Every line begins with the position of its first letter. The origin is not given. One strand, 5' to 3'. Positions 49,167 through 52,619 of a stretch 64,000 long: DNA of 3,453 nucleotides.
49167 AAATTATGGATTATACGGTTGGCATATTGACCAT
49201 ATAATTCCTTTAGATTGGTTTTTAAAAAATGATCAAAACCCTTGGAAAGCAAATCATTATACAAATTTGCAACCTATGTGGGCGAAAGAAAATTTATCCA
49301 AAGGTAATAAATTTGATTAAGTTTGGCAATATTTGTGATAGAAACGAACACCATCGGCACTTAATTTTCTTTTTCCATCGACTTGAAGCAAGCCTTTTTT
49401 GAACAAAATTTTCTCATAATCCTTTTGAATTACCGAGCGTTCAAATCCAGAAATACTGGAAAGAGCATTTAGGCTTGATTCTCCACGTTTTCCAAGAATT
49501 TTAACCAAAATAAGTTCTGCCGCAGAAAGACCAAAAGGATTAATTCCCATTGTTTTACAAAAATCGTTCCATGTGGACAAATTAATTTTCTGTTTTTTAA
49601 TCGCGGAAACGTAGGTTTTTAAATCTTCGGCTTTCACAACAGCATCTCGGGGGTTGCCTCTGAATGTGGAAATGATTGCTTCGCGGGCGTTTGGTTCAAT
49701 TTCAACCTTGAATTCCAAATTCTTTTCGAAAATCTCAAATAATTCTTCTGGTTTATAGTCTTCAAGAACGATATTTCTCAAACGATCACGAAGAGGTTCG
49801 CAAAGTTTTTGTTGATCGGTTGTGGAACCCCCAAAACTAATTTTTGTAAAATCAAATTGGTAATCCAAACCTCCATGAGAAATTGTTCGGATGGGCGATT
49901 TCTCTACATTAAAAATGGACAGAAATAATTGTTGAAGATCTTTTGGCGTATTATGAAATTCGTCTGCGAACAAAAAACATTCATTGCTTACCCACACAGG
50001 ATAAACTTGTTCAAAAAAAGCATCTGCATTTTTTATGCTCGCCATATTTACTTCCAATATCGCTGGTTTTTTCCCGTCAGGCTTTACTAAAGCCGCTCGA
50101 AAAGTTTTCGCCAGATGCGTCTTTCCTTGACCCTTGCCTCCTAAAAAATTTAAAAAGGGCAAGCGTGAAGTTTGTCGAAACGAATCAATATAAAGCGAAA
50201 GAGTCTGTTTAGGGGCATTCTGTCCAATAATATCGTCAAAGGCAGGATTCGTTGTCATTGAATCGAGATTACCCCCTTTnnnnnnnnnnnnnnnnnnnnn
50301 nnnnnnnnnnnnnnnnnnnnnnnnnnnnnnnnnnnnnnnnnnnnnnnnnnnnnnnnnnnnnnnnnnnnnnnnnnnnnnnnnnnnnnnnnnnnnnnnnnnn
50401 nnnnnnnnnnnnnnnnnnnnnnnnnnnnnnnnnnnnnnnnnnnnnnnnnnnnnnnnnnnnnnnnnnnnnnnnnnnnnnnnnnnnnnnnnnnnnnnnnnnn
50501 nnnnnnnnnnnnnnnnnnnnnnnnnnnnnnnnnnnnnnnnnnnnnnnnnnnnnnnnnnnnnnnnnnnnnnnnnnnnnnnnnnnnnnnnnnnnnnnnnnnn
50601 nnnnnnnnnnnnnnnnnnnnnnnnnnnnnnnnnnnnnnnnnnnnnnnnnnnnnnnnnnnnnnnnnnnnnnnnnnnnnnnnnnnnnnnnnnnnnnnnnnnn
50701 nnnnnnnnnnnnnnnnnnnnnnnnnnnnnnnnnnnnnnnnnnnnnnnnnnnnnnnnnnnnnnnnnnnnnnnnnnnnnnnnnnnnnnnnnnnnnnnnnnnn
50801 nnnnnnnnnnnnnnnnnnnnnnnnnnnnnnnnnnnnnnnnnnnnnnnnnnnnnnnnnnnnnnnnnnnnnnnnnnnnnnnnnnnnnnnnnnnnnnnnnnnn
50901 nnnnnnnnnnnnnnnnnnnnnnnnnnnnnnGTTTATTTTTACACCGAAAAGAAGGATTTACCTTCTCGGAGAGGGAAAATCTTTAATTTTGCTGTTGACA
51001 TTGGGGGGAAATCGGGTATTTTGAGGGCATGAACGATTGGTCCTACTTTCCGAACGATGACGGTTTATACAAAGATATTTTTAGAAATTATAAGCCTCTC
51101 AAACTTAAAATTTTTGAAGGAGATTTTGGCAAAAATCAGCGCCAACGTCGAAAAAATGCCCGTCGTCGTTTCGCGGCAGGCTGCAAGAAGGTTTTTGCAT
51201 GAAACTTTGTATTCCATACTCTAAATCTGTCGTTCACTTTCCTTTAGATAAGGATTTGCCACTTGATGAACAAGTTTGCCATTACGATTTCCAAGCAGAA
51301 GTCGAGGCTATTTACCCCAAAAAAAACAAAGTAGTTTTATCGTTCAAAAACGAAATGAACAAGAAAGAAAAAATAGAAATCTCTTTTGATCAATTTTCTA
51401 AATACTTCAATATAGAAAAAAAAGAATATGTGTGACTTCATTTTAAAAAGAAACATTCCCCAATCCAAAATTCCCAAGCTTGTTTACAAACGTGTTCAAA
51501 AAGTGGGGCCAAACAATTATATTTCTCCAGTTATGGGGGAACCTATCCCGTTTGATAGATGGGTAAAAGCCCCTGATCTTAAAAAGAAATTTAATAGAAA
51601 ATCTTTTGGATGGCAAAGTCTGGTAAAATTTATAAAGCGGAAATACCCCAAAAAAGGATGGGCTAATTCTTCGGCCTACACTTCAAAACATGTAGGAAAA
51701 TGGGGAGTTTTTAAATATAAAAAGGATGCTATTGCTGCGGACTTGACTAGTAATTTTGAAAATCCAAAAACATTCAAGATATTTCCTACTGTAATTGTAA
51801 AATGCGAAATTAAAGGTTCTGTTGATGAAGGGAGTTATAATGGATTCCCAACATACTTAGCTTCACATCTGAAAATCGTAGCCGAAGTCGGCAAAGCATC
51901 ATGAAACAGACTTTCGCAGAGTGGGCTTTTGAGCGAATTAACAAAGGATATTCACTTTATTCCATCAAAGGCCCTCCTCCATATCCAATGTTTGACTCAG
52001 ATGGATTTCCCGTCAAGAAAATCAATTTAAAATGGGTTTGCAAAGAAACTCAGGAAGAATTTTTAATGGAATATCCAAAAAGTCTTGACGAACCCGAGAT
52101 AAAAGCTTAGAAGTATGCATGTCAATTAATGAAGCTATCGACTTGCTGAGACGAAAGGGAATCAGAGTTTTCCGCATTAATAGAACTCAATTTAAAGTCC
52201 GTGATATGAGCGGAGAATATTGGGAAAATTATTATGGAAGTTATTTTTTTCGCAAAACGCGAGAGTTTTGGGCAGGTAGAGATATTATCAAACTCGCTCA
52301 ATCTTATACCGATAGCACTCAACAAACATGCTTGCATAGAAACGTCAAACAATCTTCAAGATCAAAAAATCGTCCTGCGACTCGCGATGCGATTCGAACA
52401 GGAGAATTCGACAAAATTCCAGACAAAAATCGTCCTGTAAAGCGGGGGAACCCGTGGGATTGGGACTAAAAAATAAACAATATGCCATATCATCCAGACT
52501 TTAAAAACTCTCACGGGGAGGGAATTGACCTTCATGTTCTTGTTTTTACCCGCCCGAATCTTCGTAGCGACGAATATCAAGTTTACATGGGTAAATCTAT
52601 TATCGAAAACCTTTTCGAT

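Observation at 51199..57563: Compact + strand island of 17 small genes with phosphatase, glycosylase and macro-like proteins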

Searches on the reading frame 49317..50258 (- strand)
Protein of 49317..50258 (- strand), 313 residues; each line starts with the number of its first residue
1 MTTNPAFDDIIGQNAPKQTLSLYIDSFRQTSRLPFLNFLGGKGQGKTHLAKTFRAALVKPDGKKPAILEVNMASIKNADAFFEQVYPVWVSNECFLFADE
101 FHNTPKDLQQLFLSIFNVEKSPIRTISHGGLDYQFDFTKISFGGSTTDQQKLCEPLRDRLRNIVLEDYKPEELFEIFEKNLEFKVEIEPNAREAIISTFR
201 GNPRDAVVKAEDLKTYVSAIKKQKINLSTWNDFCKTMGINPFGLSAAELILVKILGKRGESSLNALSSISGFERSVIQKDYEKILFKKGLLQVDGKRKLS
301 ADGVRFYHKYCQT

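Call 23: search_protein_families(library=phrogs, max_evalue=0.00001, proteins=[window:49317-50258:-])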
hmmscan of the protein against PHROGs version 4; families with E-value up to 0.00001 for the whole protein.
window:49317-50258:- (313 aa): 2 families
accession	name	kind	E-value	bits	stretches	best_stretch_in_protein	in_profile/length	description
phrog_5846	-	DNA, RNA and nucleotide metabolism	3.2e-10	40.8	0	139-226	124-215/380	clamp loader of DNA polymerase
phrog_168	-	DNA, RNA and nucleotide metabolism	7e-10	40.1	1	7-213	20-210/314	clamp loader of DNA polymerase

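Call 64: search_dna_similar(query=window:49317-50258:-, collection=phages, mode=protein, max_rows=12, max_evalue=1e-10)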
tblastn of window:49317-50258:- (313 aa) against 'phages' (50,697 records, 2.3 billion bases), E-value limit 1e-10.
Records with a match: 1; places in all: 1; records where one place covers at least 80% of the query: 1.
Best place of each record, by identity: <60% 1.
By first word of the organism name: Bacteriophage 1.
By host as written in the record: - 1.
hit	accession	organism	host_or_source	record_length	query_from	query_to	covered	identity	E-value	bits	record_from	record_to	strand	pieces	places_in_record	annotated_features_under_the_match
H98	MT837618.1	Bacteriophage sp.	human fecal samples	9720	7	312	98%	23.8%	4e-11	70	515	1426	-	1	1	record has no annotation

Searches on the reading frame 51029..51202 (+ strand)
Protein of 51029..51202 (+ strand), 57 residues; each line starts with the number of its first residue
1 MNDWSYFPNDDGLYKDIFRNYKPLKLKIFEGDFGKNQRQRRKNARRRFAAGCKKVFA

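Call 5: search_protein_families(library=pfam, max_evalue=0.1, proteins=[window:51029-51202:+])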
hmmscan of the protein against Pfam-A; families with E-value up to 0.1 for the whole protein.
window:51029-51202:+ (57 aa): 0 families

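Call 7: search_protein_families(library=phrogs, max_evalue=0.01, proteins=[window:51029-51202:+])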
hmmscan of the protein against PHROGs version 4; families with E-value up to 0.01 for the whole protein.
window:51029-51202:+ (57 aa): 0 families

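Call 66: search_protein_families(library=padloc, max_evalue=0.1, proteins=[window:51029-51202:+])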
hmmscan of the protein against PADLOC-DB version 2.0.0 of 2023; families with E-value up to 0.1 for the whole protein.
window:51029-51202:+ (57 aa): 0 families

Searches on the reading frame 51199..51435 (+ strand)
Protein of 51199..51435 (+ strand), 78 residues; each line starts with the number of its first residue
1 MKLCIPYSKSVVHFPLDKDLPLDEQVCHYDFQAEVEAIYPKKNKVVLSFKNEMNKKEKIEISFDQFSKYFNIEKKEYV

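Call 4: search_protein_families(library=pfam, max_evalue=0.1, proteins=[window:51199-51435:+])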
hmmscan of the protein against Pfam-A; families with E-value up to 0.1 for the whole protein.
window:51199-51435:+ (78 aa): 1 family
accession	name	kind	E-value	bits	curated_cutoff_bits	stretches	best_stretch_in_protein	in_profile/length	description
PF16325.11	Peptidase_U32_C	-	0.031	14.8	28.2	1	29-62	3-36/83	Peptidase family U32 C-terminal domain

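Call 6: search_protein_families(library=phrogs, max_evalue=0.01, proteins=[window:51199-51435:+])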
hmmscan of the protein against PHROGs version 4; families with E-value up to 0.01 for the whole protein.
window:51199-51435:+ (78 aa): 0 families

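Call 65: search_protein_families(library=padloc, max_evalue=0.1, proteins=[window:51199-51435:+])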
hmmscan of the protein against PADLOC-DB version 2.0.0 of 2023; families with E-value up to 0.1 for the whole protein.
window:51199-51435:+ (78 aa): 0 families

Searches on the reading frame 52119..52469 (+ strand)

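Call 4: search_protein_families(library=pfam, max_evalue=0.1, proteins=[window:52119-52469:+])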
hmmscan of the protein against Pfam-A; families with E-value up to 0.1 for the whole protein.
window:52119-52469:+ (116 aa): 1 family
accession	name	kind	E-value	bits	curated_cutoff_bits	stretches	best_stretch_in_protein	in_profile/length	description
PF09350.15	DJC28_CD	-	0.016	15.7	27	1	89-112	7-32/70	DnaJ homologue, subfamily C, member 28, conserved domain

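Call 6: search_protein_families(library=phrogs, max_evalue=0.01, proteins=[window:52119-52469:+])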
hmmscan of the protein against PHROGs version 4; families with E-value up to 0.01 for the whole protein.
window:52119-52469:+ (116 aa): 0 families

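Call 65: search_protein_families(library=padloc, max_evalue=0.1, proteins=[window:52119-52469:+])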
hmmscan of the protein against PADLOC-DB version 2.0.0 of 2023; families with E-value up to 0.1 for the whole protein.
window:52119-52469:+ (116 aa): 1 family
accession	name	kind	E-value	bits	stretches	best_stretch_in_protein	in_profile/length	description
PDLC02065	Cas1b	-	0.029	11.9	1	33-79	67-111/329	-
